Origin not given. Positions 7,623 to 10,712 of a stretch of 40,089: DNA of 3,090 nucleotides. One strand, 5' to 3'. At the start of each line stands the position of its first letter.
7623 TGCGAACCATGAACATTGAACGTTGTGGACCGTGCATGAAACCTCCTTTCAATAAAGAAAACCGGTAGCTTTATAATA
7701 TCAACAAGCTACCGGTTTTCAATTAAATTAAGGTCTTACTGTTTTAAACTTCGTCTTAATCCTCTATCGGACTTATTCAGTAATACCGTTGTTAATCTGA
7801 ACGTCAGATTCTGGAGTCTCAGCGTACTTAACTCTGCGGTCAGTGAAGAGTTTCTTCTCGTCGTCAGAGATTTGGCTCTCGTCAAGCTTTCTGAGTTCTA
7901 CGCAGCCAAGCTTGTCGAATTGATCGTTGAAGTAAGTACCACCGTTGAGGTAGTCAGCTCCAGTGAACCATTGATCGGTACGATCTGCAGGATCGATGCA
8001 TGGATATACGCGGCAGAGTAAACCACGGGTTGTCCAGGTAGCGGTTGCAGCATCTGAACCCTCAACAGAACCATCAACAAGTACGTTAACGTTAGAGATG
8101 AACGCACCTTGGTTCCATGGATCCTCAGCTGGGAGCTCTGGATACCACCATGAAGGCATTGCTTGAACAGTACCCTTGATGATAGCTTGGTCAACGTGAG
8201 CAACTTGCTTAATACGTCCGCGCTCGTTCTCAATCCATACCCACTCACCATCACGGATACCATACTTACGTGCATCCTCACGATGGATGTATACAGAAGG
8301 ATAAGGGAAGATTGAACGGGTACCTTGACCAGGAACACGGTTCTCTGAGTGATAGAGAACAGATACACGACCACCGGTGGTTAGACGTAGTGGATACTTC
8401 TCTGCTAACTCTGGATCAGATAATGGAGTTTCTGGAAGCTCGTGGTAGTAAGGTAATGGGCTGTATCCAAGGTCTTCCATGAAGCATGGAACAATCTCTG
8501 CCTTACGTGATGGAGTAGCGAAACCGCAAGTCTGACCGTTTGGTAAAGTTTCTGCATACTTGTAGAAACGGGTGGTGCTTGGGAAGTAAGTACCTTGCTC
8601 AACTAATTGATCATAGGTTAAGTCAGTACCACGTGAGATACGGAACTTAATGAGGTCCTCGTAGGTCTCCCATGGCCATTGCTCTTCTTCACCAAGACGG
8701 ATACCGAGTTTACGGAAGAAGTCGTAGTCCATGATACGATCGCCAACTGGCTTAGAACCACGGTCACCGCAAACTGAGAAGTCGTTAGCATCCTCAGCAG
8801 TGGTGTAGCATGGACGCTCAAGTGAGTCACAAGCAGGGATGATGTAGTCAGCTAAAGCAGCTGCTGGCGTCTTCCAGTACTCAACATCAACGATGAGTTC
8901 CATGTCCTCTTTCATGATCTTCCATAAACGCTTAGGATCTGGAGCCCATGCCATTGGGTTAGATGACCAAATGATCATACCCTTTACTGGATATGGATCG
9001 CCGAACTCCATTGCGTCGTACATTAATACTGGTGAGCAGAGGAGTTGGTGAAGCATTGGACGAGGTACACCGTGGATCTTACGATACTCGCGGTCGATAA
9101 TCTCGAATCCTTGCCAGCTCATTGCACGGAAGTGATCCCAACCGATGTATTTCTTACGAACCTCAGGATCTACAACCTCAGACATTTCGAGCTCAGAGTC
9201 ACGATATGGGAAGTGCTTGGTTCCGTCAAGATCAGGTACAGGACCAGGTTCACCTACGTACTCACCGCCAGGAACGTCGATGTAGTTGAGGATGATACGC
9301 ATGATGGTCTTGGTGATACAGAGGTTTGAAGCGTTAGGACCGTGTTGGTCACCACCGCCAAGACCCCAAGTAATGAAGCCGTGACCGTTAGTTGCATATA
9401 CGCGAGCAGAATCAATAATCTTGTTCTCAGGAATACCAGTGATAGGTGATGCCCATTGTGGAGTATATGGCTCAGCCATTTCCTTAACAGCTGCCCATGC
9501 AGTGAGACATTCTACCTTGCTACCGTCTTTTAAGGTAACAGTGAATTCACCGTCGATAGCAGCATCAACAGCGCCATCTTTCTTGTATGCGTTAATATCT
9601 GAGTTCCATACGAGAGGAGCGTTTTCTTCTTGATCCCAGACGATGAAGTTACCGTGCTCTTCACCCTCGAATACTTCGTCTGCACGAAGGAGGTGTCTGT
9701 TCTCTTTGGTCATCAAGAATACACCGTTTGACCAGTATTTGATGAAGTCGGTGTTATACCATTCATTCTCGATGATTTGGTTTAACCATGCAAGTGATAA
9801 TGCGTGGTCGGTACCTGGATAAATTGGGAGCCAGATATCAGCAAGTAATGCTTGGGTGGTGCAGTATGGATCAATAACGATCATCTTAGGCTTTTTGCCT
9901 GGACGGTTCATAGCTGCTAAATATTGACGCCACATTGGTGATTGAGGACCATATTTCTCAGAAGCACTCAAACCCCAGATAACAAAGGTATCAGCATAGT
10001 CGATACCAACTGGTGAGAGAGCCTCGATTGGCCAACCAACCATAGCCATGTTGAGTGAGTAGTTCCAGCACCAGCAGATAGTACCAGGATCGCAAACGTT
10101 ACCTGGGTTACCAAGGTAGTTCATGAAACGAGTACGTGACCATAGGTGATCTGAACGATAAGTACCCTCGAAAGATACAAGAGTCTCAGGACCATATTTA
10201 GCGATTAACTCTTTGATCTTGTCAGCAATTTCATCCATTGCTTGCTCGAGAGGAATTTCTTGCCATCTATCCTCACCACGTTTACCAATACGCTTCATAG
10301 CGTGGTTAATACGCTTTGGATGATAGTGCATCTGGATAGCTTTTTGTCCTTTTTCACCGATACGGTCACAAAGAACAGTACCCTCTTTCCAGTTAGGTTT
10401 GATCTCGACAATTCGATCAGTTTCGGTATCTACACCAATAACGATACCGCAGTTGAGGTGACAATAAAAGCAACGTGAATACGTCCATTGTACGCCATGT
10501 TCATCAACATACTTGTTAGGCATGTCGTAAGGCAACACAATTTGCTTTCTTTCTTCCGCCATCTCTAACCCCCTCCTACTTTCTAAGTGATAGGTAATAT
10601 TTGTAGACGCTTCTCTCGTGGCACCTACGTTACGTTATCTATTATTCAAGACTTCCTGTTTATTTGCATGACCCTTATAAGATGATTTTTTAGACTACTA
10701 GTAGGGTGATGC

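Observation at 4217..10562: bis-MGD molybdoenzyme operon with a MoxR/AAA_5 ATPase plus VWA (NorQ/NorD-, CbbQ/CbbO-, CoxD/CoxE-like) pair instead of a TorD/NarJ-type chaperone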

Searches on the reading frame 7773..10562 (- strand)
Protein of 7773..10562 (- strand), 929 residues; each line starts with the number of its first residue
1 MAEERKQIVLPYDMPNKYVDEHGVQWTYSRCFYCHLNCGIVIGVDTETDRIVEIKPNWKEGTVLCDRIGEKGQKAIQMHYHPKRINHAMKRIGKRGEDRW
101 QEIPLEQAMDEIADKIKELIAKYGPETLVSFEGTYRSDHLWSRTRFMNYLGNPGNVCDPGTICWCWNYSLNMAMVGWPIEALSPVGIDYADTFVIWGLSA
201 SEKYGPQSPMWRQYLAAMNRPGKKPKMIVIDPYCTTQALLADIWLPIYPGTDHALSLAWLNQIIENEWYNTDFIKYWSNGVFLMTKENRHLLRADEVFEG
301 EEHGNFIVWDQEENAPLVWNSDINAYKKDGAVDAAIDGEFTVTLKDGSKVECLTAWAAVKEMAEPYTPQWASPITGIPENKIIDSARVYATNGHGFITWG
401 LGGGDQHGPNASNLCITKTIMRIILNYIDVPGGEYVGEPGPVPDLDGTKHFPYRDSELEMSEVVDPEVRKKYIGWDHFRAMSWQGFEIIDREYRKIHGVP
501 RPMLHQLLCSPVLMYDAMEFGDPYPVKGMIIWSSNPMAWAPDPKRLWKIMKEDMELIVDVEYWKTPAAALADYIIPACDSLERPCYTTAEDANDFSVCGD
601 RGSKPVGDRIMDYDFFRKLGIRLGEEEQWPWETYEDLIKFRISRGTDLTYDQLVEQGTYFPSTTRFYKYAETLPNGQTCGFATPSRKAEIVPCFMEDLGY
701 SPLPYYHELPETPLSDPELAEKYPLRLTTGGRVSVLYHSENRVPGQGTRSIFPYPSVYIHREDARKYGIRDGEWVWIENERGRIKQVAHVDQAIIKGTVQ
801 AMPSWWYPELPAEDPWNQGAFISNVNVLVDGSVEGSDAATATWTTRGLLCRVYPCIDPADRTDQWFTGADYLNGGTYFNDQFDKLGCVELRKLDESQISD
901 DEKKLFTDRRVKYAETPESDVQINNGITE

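Call 5: search_protein_families(library=pfam, proteins=[window:7773-10562:-], max_evalue=0.01)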
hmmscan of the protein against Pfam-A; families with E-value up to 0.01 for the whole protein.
window:7773-10562:- (929 aa): 3 families
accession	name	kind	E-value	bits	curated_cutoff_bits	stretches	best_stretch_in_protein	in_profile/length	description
PF01568.27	Molydop_binding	-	5.5e-18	65.4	26.8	1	725-831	1-95/110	Molydopterin dinucleotide binding domain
PF00384.28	Molybdopterin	-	1.6e-14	54.2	24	1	84-290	1-201/353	Molybdopterin oxidoreductase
PF04879.21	Molybdop_Fe4S4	-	0.00035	20.9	22.7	1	25-60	2-35/55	Molybdopterin oxidoreductase Fe4S4 domain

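Call 6: search_protein_families(library=ncbifam, proteins=[window:7773-10562:-], max_evalue=0.01)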
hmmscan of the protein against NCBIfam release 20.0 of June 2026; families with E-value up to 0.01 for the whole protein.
window:7773-10562:- (929 aa): 24 families
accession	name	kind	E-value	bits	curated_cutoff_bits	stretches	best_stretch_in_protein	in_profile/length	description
TIGR03479.1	DMSO_red_II_alp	subfamily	7.6e-53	179.8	984.75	3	70-402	106-434/913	molybdopterin-dependent oxidoreductase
TIGR01591.1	Fdh-alpha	equivalog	6.7e-51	173.2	666.25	3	31-276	3-236/672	formate dehydrogenase subunit alpha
TIGR02166.1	dmsA_ynfE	subfamily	3.2e-49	167.7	777.7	3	66-278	86-299/794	DMSO/selenate family reductase complex A subunit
NF012032.0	PRK15488.1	equivalog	7.7e-45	153.1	694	2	26-281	43-284/759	thiosulfate reductase PhsA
TIGR00509.1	bisC_fam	subfamily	3.1e-34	118.3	1017.55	2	513-830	399-731/772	molybdopterin guanine dinucleotide-containing S/N-oxide reductase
NF047855.1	AssmNtatRedNasC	equivalog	3.8e-33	114.7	1100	3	512-802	396-673/708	assimilatory nitrate reductase catalytic subunit NasC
NF011566.1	PRK14990.1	exception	2.7e-31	108.4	1600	3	70-276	105-317/814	dimethylsulfoxide reductase subunit A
NF041885.1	selenate_YnfE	exception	6.5e-28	97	1675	2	76-275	100-303/805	selenate/tellurate reductase subunit YnfE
NF011567.1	PRK14991.1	equivalog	1.6e-27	95.7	1750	2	232-584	328-682/1022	tetrathionate reductase subunit TtrA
NF041884.1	selenate_YnfF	exception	5.5e-27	94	1650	2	71-275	92-296/798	selenate/tellurate reductase subunit YnfF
NF010055.0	PRK13532.1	equivalog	7.3e-22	77.4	904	2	19-407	35-379/830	nitrate reductase catalytic subunit NapA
NF042978.1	EthbenzDh_ebdA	equivalog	1.7e-19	69.1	2000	1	70-389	128-436/977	ethylbenzene dehydrogenase subunit alpha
TIGR01706.1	NAPA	equivalog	2.3e-19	69.2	930.55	2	20-407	36-379/830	periplasmic nitrate reductase subunit alpha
TIGR02164.1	torA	equivalog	2.3e-18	65.7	1465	1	525-814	466-768/824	trimethylamine-N-oxide reductase TorA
NF011682.0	PRK15102.1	equivalog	4e-18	64.9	909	1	525-809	470-767/829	trimethylamine-N-oxide reductase TorA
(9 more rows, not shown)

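Call 21: search_solved_structures(query=window:7773-10562:-, max_evalue=0.00001, show_alignments=1)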
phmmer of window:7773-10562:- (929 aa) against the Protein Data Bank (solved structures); distinct sequences matched with E-value up to 0.00001: 38.
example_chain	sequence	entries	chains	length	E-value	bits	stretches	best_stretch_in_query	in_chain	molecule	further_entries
2e7z_A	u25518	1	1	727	1.8e-85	290.5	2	357-855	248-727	Acetylene hydratase Ahy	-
2vpw_A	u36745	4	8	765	2.8e-40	140.9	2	24-280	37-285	THIOSULFATE REDUCTASE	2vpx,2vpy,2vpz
7qv7_S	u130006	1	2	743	3.8e-26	94.1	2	526-806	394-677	Hydrogen dependent carbon dioxide reductase subunit FdhF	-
1e60_A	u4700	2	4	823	1.4e-25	92.3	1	506-828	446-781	Dimethyl sulfoxide/trimethylamine N-oxide reductase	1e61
1dms_A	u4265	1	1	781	1.5e-25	92.2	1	506-811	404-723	DMSO REDUCTASE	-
1dmr_A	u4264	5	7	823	2.3e-25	91.5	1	506-828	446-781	DMSO REDUCTASE | Dimethyl sulfoxide/trimethylamine N-oxide reductase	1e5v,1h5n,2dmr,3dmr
1e18_A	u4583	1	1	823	2.7e-25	91.3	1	506-828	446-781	DMSO REDUCTASE.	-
5e7o_A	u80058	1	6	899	6.4e-25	90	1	70-412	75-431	DMSO reductase family type II enzyme, molybdopterin subunit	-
4ydd_A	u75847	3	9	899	6.7e-25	90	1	70-410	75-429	DMSO reductase family type II enzyme, molybdopterin subunit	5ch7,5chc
7l5i_A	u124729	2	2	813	9.5e-25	89.5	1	514-809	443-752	Trimethylamine-N-oxide reductase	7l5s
4dmr_A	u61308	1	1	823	1.1e-24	89.2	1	506-828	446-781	DMSO REDUCTASE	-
1eu1_A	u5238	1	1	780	1.5e-20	75.6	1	523-820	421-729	DIMETHYL SULFOXIDE REDUCTASE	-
2ivf_A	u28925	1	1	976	6.4e-20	73.5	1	70-389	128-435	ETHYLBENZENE DEHYDROGENASE ALPHA-SUBUNIT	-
1tmo_A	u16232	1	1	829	1.6e-18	68.9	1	520-830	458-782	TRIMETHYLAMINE N-OXIDE REDUCTASE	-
9vap_A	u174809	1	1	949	2.6e-17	64.9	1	71-276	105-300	Formate dehydrogenase molybdopterin-binding subunit FdhA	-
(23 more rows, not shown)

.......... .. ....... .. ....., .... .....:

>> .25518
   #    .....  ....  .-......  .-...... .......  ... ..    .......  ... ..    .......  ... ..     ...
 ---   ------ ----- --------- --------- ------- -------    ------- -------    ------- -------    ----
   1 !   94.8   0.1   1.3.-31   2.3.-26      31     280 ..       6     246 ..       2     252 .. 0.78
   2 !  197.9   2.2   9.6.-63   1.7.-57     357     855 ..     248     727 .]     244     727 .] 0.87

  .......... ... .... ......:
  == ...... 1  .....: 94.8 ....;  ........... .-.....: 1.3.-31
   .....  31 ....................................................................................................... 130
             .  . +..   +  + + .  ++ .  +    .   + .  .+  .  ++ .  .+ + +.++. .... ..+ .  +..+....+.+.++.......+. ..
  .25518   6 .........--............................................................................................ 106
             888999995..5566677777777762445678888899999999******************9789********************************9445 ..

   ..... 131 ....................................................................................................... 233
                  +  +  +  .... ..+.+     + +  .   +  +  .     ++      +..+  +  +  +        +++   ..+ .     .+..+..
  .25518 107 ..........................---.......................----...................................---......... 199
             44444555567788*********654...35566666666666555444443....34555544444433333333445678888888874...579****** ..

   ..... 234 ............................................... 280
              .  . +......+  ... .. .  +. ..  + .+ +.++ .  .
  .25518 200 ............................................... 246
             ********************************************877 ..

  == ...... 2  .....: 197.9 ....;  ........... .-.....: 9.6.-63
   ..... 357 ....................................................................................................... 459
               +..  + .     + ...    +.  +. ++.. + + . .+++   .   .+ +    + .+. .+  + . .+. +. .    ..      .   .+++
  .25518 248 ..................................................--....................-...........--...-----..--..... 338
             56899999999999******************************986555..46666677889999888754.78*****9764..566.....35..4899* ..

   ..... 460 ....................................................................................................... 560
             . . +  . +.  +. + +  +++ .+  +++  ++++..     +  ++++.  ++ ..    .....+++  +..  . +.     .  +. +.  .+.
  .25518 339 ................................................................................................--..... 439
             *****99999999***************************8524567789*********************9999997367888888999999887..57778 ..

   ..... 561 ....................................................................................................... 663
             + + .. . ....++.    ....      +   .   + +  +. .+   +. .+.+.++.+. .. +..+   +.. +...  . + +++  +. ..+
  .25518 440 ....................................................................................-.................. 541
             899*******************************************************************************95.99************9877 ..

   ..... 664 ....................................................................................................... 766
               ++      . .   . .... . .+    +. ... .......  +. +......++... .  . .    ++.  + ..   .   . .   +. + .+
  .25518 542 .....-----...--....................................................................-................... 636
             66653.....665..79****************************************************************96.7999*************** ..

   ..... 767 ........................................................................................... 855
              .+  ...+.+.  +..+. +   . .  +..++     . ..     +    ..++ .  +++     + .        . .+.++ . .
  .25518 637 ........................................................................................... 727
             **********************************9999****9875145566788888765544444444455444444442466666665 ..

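Call 27: find_homologous_proteins(query=window:7773-10562:-, max_evalue=1e-50)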
Query window:7773-10562:- (929 aa): 120 proteins with E <= 1e-50 among 6549 candidates.
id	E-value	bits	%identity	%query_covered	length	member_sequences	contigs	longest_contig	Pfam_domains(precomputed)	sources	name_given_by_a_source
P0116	0.0e+0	2253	100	100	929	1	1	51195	PF00384.28,PF01568.28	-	-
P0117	0.0e+0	1722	79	95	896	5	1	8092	PF00384.28,PF01568.28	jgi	jgi:anaerobic selenocysteine-containing dehydrogenase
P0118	0.0e+0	1721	78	96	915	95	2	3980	PF00384.28,PF01568.28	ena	-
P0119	0.0e+0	1713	78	95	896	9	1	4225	PF00384.28,PF01568.28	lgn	-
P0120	0.0e+0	1606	73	96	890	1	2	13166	PF00384.28,PF01568.28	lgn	-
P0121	0.0e+0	1548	71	95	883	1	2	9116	PF00384.28,PF01568.28,PF04879.22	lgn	-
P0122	0.0e+0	1533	70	95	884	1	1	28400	PF00384.28,PF01568.28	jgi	jgi:anaerobic selenocysteine-containing dehydrogenase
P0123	0.0e+0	1471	70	92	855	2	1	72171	PF00384.28,PF01568.28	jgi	jgi:anaerobic selenocysteine-containing dehydrogenase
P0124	0.0e+0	1357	63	96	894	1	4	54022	PF00384.28,PF01568.28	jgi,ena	-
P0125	0.0e+0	1291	61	95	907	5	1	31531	PF00384.28,PF01568.28,PF04879.22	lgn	-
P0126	0.0e+0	1282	61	95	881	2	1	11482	PF00384.28,PF01568.28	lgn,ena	-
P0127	0.0e+0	1267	61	95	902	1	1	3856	PF00384.28,PF01568.28,PF04879.22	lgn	-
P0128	0.0e+0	1253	60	95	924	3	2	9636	PF00384.28,PF01568.28,PF04879.22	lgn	-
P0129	0.0e+0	1241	59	95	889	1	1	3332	PF00384.28,PF01568.28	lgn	-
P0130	0.0e+0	1240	59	94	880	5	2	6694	PF00384.28,PF01568.28,PF04879.22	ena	-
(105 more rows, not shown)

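Call 29: find_related_loci(query=A2, collection=metagenome_contigs, flank=10000)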
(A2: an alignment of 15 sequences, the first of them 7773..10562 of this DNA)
Query A2 (929 aa) in metagenome_contigs; peptide patterns used: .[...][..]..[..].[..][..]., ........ (x = any residue, [..] = any of these).
600 stretches matched a pattern (row limit reached: there are more); 521 encode a relative of the query (tblastn E <= 1e-3); the best 80 are kept; 80 distinct loci.
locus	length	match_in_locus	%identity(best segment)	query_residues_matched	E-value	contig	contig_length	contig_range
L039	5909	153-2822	78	4-894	0e+0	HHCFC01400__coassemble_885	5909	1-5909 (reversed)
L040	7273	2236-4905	78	4-894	0e+0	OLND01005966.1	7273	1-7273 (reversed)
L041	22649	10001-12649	78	10-893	0e+0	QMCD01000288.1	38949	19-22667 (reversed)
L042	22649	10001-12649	76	10-893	0e+0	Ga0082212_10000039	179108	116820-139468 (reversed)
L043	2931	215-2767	79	4-855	0e+0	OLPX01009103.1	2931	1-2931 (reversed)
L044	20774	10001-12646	56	14-892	0e+0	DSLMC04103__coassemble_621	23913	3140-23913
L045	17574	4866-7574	55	14-919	0e+0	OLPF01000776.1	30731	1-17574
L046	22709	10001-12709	55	14-919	0e+0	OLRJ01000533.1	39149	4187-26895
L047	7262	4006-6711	55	14-918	0e+0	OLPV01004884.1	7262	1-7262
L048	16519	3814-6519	55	14-918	0e+0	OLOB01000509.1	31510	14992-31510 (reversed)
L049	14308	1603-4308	55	14-918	0e+0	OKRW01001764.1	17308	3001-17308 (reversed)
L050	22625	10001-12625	56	14-890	0e+0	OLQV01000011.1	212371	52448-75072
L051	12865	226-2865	55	14-892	0e+0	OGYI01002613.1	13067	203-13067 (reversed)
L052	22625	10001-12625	56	14-890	0e+0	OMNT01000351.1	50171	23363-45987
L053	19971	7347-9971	56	14-890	0e+0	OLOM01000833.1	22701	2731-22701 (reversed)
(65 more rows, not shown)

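Call 31: find_encoding_contigs(protein=P0122, flank=10000, max_places=1)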
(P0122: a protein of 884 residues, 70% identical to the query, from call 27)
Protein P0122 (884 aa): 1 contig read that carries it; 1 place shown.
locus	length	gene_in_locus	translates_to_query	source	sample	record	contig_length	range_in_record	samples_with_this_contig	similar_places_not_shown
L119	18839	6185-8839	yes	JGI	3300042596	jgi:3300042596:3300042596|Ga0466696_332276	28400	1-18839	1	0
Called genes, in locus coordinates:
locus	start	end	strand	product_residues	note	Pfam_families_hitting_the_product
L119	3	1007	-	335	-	?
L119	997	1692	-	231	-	PF00072:Response_reg, PF00486:Trans_reg_C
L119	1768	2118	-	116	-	-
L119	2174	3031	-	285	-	-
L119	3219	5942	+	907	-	PF13191:AAA_16 (weak), PF13401:AAA_22 (faint), PF25873:WHD_MalT, PF17874:TPR_MalT, PF00196:GerE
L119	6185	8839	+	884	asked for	PF00384:Molybdopterin, PF01568:Molydop_binding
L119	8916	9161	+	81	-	PF13484:Fer4_16 (faint), PF12797:Fer4_2 (faint), PF00037:Fer4 (faint), PF12837:Fer4_6 (weak), PF13237:Fer4_10, PF14697:Fer4_21, PF12838:Fer4_7 (weak), PF13187:Fer4_9 (weak)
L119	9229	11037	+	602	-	PF04055:Radical_SAM, PF16199:Radical_SAM_C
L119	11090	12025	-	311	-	PF02754:CCG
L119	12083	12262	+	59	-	-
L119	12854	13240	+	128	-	PF01648:ACPS (weak)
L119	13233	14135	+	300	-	PF00698:Acyl_transf_1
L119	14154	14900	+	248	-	PF00106:adh_short, PF08659:KR, PF13561:adh_short_C2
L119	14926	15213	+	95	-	-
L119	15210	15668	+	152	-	PF22817:ApeP-like, PF07977:FabA, PF22818:ApeI-like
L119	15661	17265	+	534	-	-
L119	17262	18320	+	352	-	PF01571:GCV_T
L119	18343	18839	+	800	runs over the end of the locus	PF00109:ketoacyl-synt, PF02801:Ketoacyl-synt_C, PF00109:ketoacyl-synt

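Call 32: find_encoding_contigs(protein=P0123, flank=10000, max_places=1)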
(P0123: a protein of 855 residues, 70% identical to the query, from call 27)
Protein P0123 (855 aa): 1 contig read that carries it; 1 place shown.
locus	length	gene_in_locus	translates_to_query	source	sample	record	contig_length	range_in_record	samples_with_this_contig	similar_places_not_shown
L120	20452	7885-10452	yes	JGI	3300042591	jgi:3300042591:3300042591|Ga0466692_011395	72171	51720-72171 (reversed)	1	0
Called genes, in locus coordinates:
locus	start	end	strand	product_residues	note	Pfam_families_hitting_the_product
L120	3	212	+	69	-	?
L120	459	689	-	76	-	-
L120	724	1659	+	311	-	PF00005:ABC_tran, PF13304:AAA_21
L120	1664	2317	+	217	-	PF13346:ABC2_membrane_5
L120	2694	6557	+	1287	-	PF13191:AAA_16 (faint), PF25873:WHD_MalT, PF17874:TPR_MalT, PF00196:GerE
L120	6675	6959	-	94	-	PF01909:NTP_transf_2, PF18765:Polbeta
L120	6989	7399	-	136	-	PF08780:NTase_sub_bind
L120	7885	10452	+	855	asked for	PF00384:Molybdopterin, PF01568:Molydop_binding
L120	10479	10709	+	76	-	PF25160:LdpA_Fe-S-bd (faint), PF00037:Fer4 (faint), PF12797:Fer4_2 (weak), PF12837:Fer4_6 (weak), PF13187:Fer4_9, PF13237:Fer4_10, PF14697:Fer4_21, PF12838:Fer4_7 (weak), +2 more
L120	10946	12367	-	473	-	PF00668:Condensation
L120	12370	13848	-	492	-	PF00668:Condensation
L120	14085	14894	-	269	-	PF00975:Thioesterase, PF12697:Abhydrolase_6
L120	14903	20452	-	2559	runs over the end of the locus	PF00668:Condensation, PF00501:AMP-binding, PF13193:AMP-binding_C (faint), PF00550:PP-binding, PF00668:Condensation, PF00501:AMP-binding, PF00550:PP-binding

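Call 33: find_encoding_contigs(protein=P0120, flank=10000, max_places=1)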
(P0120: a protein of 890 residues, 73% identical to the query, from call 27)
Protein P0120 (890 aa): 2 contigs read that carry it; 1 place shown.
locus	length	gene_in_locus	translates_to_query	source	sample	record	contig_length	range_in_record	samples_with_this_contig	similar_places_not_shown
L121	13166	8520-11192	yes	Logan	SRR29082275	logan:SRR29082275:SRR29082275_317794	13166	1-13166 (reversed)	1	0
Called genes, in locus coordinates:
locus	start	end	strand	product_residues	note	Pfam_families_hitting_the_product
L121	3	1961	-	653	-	?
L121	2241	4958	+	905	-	PF25873:WHD_MalT, PF17874:TPR_MalT, PF00196:GerE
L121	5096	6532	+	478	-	PF00493:MCM (weak), PF07726:AAA_3 (weak), PF07728:AAA_5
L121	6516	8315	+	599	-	-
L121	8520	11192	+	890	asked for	PF00384:Molybdopterin, PF01568:Molydop_binding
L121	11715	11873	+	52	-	-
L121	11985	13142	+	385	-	PF00248:Aldo_ket_red, PF00037:Fer4 (faint), PF17179:Fer4_22 (faint), PF13183:Fer4_8 (weak), PF13237:Fer4_10, PF12838:Fer4_7 (weak), PF13187:Fer4_9, PF13534:Fer4_17 (weak), +3 more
